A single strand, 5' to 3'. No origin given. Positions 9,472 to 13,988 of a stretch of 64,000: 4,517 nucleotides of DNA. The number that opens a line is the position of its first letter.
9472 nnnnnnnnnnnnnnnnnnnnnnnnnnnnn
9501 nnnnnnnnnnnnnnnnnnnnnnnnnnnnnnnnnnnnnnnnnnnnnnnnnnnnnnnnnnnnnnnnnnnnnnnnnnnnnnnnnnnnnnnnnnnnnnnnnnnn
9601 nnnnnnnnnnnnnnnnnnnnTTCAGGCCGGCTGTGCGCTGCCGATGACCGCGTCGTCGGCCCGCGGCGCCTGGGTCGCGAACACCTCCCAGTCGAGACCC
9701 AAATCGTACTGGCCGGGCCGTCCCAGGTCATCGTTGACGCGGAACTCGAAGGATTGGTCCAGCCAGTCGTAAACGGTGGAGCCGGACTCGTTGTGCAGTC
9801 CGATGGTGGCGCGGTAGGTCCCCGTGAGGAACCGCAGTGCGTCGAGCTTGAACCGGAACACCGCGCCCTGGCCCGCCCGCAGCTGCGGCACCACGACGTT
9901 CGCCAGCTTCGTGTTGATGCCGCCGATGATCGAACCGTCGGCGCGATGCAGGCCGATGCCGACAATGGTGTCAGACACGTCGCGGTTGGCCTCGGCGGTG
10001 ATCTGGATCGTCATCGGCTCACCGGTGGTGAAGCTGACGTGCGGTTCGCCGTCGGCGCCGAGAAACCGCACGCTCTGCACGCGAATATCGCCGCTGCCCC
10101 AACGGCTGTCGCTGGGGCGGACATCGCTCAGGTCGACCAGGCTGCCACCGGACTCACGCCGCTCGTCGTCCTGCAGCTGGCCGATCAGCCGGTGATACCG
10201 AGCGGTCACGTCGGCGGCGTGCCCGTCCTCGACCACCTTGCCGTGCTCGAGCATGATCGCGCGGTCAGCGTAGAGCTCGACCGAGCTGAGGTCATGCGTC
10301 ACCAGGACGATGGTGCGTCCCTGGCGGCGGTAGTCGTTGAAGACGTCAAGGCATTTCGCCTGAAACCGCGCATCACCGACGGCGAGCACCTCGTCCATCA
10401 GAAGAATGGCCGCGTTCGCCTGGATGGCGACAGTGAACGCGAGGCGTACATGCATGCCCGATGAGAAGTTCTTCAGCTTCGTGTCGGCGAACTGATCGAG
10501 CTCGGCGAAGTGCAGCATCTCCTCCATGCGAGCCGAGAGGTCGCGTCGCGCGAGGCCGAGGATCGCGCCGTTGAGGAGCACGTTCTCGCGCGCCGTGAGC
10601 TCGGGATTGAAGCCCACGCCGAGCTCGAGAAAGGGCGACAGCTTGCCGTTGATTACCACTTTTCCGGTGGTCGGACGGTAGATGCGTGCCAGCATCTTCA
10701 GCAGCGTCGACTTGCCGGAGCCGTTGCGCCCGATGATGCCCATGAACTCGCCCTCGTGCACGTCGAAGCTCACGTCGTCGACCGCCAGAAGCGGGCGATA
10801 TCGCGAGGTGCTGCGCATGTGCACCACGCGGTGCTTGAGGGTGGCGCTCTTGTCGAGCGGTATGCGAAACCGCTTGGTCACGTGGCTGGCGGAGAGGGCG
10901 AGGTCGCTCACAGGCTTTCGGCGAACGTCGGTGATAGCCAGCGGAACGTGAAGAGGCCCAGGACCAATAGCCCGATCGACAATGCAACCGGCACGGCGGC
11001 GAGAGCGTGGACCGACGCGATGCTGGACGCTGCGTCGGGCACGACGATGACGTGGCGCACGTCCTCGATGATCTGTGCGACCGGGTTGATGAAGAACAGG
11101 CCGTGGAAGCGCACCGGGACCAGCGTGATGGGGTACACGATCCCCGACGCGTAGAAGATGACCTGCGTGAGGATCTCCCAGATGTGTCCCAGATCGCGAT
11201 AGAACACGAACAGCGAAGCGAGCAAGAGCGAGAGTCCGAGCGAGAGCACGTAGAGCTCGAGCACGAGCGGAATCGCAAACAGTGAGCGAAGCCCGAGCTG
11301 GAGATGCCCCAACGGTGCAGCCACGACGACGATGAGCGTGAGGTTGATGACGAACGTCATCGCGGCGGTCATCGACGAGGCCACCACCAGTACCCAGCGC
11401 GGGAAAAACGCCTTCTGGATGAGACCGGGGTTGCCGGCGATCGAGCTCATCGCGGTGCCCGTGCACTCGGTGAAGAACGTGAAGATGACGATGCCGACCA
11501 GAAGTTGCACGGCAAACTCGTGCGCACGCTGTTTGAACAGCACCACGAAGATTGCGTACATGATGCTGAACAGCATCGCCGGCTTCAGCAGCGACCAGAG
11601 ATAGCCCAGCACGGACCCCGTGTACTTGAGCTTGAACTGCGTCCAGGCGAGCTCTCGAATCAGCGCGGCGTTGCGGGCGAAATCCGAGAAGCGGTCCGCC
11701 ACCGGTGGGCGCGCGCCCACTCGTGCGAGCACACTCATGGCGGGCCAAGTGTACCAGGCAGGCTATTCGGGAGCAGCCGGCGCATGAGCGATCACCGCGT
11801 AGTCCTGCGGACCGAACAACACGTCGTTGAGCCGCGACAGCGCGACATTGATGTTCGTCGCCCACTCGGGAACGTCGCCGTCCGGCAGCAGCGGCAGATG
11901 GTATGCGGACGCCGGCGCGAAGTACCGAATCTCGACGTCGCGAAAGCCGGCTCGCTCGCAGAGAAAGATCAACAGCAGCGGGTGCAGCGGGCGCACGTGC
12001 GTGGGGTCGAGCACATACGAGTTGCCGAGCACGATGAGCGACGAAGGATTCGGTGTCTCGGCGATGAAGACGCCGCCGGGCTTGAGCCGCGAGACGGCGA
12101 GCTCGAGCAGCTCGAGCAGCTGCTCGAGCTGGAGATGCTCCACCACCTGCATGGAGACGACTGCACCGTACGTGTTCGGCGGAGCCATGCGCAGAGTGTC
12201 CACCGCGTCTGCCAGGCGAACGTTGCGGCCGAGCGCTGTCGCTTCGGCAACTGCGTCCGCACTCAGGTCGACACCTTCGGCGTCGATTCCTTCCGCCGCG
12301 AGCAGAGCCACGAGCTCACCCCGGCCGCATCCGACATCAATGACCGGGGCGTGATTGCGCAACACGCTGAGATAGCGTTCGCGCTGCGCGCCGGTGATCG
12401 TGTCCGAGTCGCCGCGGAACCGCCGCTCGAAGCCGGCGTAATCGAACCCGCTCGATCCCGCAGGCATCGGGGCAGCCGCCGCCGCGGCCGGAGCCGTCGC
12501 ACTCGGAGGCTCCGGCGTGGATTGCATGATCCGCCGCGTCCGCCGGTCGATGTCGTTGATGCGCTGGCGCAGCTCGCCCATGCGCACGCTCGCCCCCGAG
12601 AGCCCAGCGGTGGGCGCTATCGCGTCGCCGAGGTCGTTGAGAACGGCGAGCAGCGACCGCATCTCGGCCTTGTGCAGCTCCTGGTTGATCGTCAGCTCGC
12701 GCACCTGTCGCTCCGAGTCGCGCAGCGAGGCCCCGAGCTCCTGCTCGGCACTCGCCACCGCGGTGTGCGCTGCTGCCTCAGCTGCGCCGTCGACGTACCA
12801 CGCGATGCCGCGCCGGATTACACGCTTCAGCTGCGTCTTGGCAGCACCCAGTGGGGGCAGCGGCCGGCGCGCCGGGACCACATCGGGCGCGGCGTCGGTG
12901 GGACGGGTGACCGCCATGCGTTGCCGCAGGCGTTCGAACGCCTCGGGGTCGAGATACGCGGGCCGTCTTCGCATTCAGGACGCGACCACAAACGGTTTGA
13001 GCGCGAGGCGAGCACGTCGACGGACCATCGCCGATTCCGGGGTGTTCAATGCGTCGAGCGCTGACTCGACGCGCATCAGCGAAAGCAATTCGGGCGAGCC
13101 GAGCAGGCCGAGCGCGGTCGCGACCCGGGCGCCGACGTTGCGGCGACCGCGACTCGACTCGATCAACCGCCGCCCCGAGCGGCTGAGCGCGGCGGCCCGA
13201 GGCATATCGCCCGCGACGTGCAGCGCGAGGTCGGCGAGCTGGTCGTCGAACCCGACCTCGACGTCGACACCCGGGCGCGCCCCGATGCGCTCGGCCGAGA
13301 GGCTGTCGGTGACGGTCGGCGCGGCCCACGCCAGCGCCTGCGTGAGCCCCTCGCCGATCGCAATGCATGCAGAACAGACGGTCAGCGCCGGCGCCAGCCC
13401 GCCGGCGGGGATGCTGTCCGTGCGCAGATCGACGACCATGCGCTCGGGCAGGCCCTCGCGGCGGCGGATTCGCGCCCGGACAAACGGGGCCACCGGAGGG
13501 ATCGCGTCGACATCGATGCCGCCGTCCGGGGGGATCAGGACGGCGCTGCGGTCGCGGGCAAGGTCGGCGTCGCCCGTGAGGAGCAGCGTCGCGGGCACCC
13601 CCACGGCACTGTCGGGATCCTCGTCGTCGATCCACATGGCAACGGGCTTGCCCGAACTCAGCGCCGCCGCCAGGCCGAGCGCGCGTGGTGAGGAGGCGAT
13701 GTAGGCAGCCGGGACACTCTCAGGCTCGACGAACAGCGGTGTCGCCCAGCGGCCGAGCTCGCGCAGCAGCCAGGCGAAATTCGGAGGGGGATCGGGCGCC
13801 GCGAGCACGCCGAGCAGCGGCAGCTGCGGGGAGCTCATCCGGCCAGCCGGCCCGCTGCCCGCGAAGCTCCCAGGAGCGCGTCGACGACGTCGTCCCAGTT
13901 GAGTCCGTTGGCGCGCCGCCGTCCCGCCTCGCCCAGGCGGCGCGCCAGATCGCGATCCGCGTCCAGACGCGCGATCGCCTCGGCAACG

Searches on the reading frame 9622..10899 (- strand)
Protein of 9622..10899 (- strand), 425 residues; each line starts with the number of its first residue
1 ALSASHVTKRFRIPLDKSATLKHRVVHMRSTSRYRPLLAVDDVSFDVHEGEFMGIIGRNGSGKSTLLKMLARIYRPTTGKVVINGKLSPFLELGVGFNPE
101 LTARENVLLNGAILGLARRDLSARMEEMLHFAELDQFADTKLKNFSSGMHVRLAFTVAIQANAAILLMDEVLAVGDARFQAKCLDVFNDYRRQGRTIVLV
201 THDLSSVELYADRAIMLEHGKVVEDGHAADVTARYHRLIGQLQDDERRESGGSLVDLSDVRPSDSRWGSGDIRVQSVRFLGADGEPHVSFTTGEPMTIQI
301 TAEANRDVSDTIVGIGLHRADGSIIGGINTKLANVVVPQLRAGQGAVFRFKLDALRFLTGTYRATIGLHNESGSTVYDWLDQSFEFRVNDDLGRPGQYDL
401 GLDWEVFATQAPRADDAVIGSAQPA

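Call 39: search_protein_families(library=pfam, proteins=[window:9622-10899:-], max_evalue=0.001)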
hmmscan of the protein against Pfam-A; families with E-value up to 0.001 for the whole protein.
window:9622-10899:- (425 aa): 4 families
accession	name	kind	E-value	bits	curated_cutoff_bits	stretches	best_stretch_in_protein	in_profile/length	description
PF14524.12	Wzt_C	-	1.2e-26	93.9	30.4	1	265-389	3-130/143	Wzt C-terminal domain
PF00005.33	ABC_tran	-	4.4e-24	86.1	25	1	41-171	2-135/137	ABC transporter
PF13304.12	AAA_21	-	1.3e-06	29.2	27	1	52-79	1-26/304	AAA domain, putative AbiEii toxin, Type IV TA system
PF13555.12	AAA_29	-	0.00034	20.7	27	1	43-77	15-49/61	P-loop containing region of AAA domain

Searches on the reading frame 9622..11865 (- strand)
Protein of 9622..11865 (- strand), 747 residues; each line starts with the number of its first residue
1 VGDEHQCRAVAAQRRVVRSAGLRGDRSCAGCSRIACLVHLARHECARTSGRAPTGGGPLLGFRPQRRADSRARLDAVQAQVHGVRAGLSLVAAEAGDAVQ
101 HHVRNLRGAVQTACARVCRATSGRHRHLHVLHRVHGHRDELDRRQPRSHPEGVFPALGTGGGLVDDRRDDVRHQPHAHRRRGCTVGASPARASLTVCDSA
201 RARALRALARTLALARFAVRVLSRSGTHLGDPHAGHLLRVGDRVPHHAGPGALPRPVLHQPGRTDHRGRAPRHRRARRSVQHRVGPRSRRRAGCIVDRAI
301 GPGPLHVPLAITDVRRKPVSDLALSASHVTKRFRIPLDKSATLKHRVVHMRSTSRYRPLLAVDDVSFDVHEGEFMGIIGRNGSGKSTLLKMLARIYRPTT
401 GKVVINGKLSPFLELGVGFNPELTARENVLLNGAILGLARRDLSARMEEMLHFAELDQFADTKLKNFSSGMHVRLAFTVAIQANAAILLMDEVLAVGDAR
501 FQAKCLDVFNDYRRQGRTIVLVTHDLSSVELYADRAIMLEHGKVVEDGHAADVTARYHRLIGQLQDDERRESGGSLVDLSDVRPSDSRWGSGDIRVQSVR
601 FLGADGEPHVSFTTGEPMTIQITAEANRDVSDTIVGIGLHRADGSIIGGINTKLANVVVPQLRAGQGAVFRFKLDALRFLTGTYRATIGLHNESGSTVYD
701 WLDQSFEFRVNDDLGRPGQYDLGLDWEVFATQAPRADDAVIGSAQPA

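Call 3: search_protein_families(library=pfam, proteins=[window:9622-11865:-], max_evalue=0.01)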
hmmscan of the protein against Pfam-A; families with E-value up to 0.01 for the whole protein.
window:9622-11865:- (747 aa): 6 families
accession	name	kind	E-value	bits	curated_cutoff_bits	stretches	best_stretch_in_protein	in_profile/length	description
PF14524.12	Wzt_C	-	3.7e-26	92.3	30.4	1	587-711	3-130/143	Wzt C-terminal domain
PF00005.33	ABC_tran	-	1.4e-23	84.4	25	1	363-493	2-135/137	ABC transporter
PF13304.12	AAA_21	-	7.7e-06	26.6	27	1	374-396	1-23/304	AAA domain, putative AbiEii toxin, Type IV TA system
PF13555.12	AAA_29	-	0.00076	19.6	27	1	365-399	15-49/61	P-loop containing region of AAA domain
PF05707.18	Zot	-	0.0035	17.3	20.3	1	435-533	36-135/197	Zonular occludens toxin (Zot)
PF02463.25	SMC_N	-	0.0071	16.2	40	0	372-390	24-42/220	RecF/RecN/SMC N terminal domain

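Call 8: search_protein_families(library=ncbifam, proteins=[window:9622-11865:-], max_evalue=0.01)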
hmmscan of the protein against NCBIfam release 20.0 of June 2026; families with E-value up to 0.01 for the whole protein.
window:9622-11865:- (747 aa): 185 families (the best 25 are shown)
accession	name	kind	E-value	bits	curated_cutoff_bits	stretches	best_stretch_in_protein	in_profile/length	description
NF010065.0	PRK13545.1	equivalog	7.5e-51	173.4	538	1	327-562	8-239/549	teichoic acids export protein ATP-binding subunit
NF050108.1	galactan_ABC_ATP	equivalog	3e-47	160.9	400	1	359-558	42-241/244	galactan export ABC transporter ATP-binding subunit Wzt/RfbE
NF010066.0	PRK13546.1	equivalog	2.2e-45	155.1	320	1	324-570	5-247/264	teichoic acids export ABC transporter ATP-binding subunit TagH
TIGR01188.1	drrA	subfamily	3.3e-38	131.7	312.45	2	421-555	79-213/302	daunorubicin resistance ABC transporter, ATP-binding protein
TIGR04521.1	ECF_ATPase_2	equivalog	3.1e-30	105.2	330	2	426-558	103-237/279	energy-coupling factor transporter ATPase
TIGR04520.1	ECF_ATPase_1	equivalog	5.7e-29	101.4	315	2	436-560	106-230/269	energy-coupling factor transporter ATPase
TIGR01186.1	proV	subfamily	1.1e-28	100.3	326.6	1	360-552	7-216/363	betaine/proline/choline family ABC transporter ATP-binding protein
NF010068.0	PRK13548.1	equivalog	8.1e-28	97.2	261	2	427-554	98-231/261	heme ABC transporter ATP-binding protein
NF010059.0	PRK13536.1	equivalog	1.4e-27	96.3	549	1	352-552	49-260/342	nodulation factor ABC transporter ATP-binding protein NodI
NF010060.0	PRK13537.1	equivalog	3.4e-27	95.2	521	1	353-552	22-232/314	nodulation factor ABC transporter ATP-binding protein NodI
TIGR01288.1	nodI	equivalog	6.8e-27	94.2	424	1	358-550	16-219/303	nodulation factor ABC transporter ATP-binding protein NodI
TIGR02673.1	FtsE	equivalog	3.4e-26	92.2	264.85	2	422-543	93-214/214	cell division ATP-binding protein FtsE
NF008409.0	PRK11231.1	equivalog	1.9e-25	89.7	375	2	444-554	116-226/255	Fe(3+) dicitrate ABC transporter ATP-binding protein FecE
NF010156.0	PRK13635.1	equivalog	1.9e-25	89.5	392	2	428-560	102-234/279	energy-coupling factor ABC transporter ATP-binding protein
TIGR03864.1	PQQ_ABC_ATP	hypoth_equivalog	2.5e-25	89.3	302.25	1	354-556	9-222/236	ABC transporter, ATP-binding subunit, PQQ-dependent alcohol dehydrogenase system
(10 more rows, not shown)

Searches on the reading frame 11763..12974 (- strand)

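Call 8: search_protein_families(library=ncbifam, proteins=[window:11763-12974:-], max_evalue=0.01)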
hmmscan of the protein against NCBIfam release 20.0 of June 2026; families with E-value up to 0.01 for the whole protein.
window:11763-12974:- (403 aa): 17 families
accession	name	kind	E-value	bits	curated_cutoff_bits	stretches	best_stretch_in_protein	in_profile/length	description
TIGR01983.1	UbiG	equivalog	1.5e-11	44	102.95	1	208-309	50-155/228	bifunctional 2-polyprenyl-6-hydroxyphenol methylase/3-demethylubiquinol 3-O-methyltransferase UbiG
NF043040.1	corrin_prot_MT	hypoth_equivalog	2.5e-10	40.2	180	1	204-304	38-146/216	corrinoid protein-associated methyltransferase CpaM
TIGR02021.1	BchM-ChlM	equivalog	7.6e-09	35.3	158.9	1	209-299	56-149/218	magnesium protoporphyrin IX methyltransferase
TIGR02081.1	metW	equivalog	1.3e-08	34.6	189.5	1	202-283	8-90/194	methionine biosynthesis protein MetW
NF045667.1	MTase_DVU1556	equivalog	2e-08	33.9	155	1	205-263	20-78/213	DVU_1556 family methyltransferase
TIGR04074.1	bacter_Hen1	equivalog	5.1e-06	25.2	340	1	209-309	284-395/462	3' terminal RNA ribose 2'-O-methyltransferase Hen1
NF008686.0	PRK11705.1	equivalog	2.1e-05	23.8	400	1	205-307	165-267/383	cyclopropane fatty acyl phospholipid synthase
NF010703.0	PRK14103.1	equivalog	0.00011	21.7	320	1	209-304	31-123/256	trans-aconitate 2-methyltransferase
NF041820.1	daptide_MTase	equivalog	0.00015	21.3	175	1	207-309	36-146/243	daptide-type RiPP biosynthesis methyltransferase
TIGR00477.1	tehB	equivalog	0.00017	21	219.5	1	210-302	76-171/238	tellurite resistance methyltransferase TehB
TIGR02072.1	BioC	equivalog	0.00061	19.7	184.95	1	207-320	34-147/244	malonyl-ACP O-methyltransferase BioC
NF004851.0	PRK06202.1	equivalog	0.00098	18.6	243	1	201-292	54-153/237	hypothetical protein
TIGR04543.1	ketoArg_3Met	equivalog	0.0011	18.2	425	1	206-264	148-208/336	2-ketoarginine methyltransferase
NF040703.1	cyclopro_CfaB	exception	0.004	16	650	1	205-304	157-262/393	C17 cyclopropane fatty acid synthase CfaB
NF053839.1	CPFASynBruc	equivalog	0.0043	16.1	600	1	206-307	173-278/410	cyclopropane fatty acid synthase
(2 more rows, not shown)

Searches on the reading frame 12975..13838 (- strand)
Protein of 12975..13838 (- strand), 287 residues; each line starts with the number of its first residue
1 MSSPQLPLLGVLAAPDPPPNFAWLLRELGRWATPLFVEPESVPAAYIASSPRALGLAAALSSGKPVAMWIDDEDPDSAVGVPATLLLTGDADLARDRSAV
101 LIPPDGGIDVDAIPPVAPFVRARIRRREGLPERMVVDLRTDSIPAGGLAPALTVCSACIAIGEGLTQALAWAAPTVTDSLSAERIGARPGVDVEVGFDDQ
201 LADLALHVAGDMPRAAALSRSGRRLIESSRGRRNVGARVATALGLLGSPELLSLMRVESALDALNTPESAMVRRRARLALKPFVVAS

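Call 27: search_protein_families(library=pfam, proteins=[window:12975-13838:-], max_evalue=0.001)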
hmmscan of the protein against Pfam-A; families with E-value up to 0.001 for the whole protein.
window:12975-13838:- (287 aa): 0 families

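Call 79: search_protein_families(library=pfam, proteins=[window:12975-13838:-], max_evalue=1)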
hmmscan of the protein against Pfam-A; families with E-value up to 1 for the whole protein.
window:12975-13838:- (287 aa): 1 family
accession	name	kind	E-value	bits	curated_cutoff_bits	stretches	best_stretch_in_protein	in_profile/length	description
PF13646.12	HEAT_2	-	0.42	11.4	27.7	1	232-281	44-88/88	HEAT repeats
